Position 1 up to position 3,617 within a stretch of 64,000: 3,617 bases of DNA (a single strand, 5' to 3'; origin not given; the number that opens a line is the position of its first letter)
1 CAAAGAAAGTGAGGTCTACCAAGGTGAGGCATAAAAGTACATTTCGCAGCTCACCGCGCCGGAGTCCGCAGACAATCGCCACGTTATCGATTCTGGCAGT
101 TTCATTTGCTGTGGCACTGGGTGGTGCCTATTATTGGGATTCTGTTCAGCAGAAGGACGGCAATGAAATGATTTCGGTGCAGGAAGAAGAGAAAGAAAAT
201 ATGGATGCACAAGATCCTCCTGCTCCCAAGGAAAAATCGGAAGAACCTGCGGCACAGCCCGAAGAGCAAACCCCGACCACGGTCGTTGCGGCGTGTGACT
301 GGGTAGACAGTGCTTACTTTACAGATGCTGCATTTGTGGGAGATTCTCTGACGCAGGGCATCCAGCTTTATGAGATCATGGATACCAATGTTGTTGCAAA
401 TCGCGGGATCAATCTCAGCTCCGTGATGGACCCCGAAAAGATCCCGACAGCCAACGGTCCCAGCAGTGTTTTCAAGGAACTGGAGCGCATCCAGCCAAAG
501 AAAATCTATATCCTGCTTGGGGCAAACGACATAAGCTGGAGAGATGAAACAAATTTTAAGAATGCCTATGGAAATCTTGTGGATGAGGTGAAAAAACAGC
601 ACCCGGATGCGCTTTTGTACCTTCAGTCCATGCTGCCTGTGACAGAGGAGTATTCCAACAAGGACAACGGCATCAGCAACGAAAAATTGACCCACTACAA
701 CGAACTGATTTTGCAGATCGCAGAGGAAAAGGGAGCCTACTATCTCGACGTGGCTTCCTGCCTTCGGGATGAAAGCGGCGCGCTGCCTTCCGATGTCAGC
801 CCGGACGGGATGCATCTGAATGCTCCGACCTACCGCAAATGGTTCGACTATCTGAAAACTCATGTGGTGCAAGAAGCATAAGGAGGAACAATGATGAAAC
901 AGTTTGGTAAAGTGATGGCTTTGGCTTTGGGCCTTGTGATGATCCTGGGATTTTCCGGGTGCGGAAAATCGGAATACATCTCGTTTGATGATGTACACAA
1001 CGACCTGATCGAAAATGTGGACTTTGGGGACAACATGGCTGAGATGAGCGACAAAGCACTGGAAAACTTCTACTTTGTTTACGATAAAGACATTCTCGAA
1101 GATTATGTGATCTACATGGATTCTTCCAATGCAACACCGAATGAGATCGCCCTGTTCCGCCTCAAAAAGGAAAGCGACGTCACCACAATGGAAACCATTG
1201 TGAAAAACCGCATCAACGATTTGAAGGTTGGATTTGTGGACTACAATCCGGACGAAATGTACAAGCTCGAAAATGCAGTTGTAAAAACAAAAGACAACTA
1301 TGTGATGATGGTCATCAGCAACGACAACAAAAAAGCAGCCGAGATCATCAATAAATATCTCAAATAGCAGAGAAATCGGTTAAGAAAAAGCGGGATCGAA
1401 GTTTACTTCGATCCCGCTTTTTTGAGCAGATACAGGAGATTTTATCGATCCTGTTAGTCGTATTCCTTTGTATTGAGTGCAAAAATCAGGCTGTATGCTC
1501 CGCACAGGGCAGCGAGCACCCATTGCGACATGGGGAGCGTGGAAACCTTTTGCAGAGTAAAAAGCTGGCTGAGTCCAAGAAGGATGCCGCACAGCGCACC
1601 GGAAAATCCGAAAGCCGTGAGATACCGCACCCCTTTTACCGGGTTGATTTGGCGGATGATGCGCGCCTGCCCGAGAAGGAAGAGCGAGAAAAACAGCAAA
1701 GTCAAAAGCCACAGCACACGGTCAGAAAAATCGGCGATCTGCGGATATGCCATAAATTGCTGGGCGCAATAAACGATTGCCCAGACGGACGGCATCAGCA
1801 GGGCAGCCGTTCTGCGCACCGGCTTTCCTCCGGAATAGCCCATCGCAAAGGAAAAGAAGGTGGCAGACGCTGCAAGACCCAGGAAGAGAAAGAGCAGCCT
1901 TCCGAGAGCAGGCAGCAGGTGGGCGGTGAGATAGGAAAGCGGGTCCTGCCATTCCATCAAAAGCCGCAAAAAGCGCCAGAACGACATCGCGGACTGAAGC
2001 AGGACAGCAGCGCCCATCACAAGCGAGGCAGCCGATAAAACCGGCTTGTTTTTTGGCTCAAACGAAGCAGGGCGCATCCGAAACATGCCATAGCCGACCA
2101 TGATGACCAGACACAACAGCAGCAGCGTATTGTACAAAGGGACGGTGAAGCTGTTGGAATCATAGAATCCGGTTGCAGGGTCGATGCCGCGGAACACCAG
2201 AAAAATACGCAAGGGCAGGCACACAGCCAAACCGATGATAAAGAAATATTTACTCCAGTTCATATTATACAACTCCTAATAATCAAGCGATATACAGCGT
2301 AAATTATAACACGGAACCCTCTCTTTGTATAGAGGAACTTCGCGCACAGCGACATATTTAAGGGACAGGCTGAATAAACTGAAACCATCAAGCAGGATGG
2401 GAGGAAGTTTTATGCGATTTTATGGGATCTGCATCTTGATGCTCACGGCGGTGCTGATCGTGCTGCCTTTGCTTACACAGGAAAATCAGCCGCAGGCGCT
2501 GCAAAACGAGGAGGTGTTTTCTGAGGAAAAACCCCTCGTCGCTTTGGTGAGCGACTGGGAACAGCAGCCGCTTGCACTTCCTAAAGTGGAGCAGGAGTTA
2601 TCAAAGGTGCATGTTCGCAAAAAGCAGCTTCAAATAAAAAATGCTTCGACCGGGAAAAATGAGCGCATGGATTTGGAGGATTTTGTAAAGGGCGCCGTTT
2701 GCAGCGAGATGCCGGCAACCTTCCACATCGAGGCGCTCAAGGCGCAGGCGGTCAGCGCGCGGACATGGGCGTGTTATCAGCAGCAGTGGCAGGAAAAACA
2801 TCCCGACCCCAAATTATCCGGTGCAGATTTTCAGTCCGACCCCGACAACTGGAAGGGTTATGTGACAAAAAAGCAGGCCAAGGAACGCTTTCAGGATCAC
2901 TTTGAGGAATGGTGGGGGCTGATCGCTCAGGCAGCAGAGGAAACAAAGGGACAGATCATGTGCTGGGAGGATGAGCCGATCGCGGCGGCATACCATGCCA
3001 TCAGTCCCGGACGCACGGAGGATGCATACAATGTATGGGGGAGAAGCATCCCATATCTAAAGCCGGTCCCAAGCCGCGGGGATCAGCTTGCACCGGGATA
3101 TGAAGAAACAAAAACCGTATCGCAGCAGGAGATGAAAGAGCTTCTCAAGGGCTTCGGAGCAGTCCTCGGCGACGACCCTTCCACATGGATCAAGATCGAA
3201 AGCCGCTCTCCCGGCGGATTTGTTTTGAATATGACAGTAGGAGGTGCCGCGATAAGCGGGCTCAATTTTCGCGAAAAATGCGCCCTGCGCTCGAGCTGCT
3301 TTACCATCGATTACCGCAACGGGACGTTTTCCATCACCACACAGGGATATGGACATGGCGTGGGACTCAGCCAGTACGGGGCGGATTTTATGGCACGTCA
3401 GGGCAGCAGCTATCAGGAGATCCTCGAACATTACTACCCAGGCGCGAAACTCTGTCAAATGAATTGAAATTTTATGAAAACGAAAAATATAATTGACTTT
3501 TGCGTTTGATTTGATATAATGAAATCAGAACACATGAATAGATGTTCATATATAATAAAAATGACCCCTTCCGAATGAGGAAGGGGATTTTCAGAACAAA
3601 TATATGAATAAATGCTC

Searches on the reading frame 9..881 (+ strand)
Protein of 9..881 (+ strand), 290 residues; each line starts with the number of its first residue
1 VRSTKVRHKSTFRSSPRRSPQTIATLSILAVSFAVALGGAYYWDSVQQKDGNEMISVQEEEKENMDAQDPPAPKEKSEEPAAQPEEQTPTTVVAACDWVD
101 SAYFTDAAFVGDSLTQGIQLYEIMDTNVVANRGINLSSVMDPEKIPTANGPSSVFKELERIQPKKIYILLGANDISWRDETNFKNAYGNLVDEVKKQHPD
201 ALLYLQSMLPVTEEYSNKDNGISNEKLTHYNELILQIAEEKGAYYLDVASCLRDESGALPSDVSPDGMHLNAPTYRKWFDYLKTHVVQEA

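Call 16: search_protein_families(library=pfam, proteins=[window:9-881:+], max_evalue=0.0001)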
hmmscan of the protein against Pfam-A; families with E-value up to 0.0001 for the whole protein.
window:9-881:+ (290 aa): 2 families
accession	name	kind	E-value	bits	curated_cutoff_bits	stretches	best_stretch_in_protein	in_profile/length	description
PF13472.12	Lipase_GDSL_2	-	8.4e-21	75.7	32.9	1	109-276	1-177/178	GDSL-like Lipase/Acylhydrolase family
PF00657.28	Lipase_GDSL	-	2.3e-10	41.4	23.6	1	104-281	20-207/208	GDSL-like Lipase/Acylhydrolase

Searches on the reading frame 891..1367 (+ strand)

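Call 16: search_protein_families(library=pfam, proteins=[window:891-1367:+], max_evalue=0.0001)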
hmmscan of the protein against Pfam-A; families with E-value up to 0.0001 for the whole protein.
window:891-1367:+ (158 aa): 1 family
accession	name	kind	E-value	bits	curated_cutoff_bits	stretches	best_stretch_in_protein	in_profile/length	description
PF14270.11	DUF4358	-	1.1e-24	87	25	1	42-143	2-102/102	Domain of unknown function (DUF4358)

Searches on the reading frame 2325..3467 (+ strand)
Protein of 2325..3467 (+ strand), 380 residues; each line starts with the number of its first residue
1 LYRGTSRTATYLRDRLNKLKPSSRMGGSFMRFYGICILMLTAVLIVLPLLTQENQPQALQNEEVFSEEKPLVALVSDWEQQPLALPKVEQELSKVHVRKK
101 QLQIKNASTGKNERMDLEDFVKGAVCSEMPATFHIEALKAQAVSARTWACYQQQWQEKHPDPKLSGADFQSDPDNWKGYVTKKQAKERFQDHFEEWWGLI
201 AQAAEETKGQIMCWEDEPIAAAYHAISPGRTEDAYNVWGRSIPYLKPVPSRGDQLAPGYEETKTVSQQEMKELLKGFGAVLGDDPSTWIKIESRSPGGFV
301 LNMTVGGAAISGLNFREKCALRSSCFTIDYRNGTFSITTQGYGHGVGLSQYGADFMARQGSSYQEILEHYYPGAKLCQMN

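Call 16: search_protein_families(library=pfam, proteins=[window:2325-3467:+], max_evalue=0.0001)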
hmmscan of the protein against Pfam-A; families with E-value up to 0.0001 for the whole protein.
window:2325-3467:+ (380 aa): 1 family
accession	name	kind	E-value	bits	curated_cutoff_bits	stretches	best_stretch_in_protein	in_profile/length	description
PF08486.15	SpoIID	-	5.8e-20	72.2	23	1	107-214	3-97/97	Stage II sporulation protein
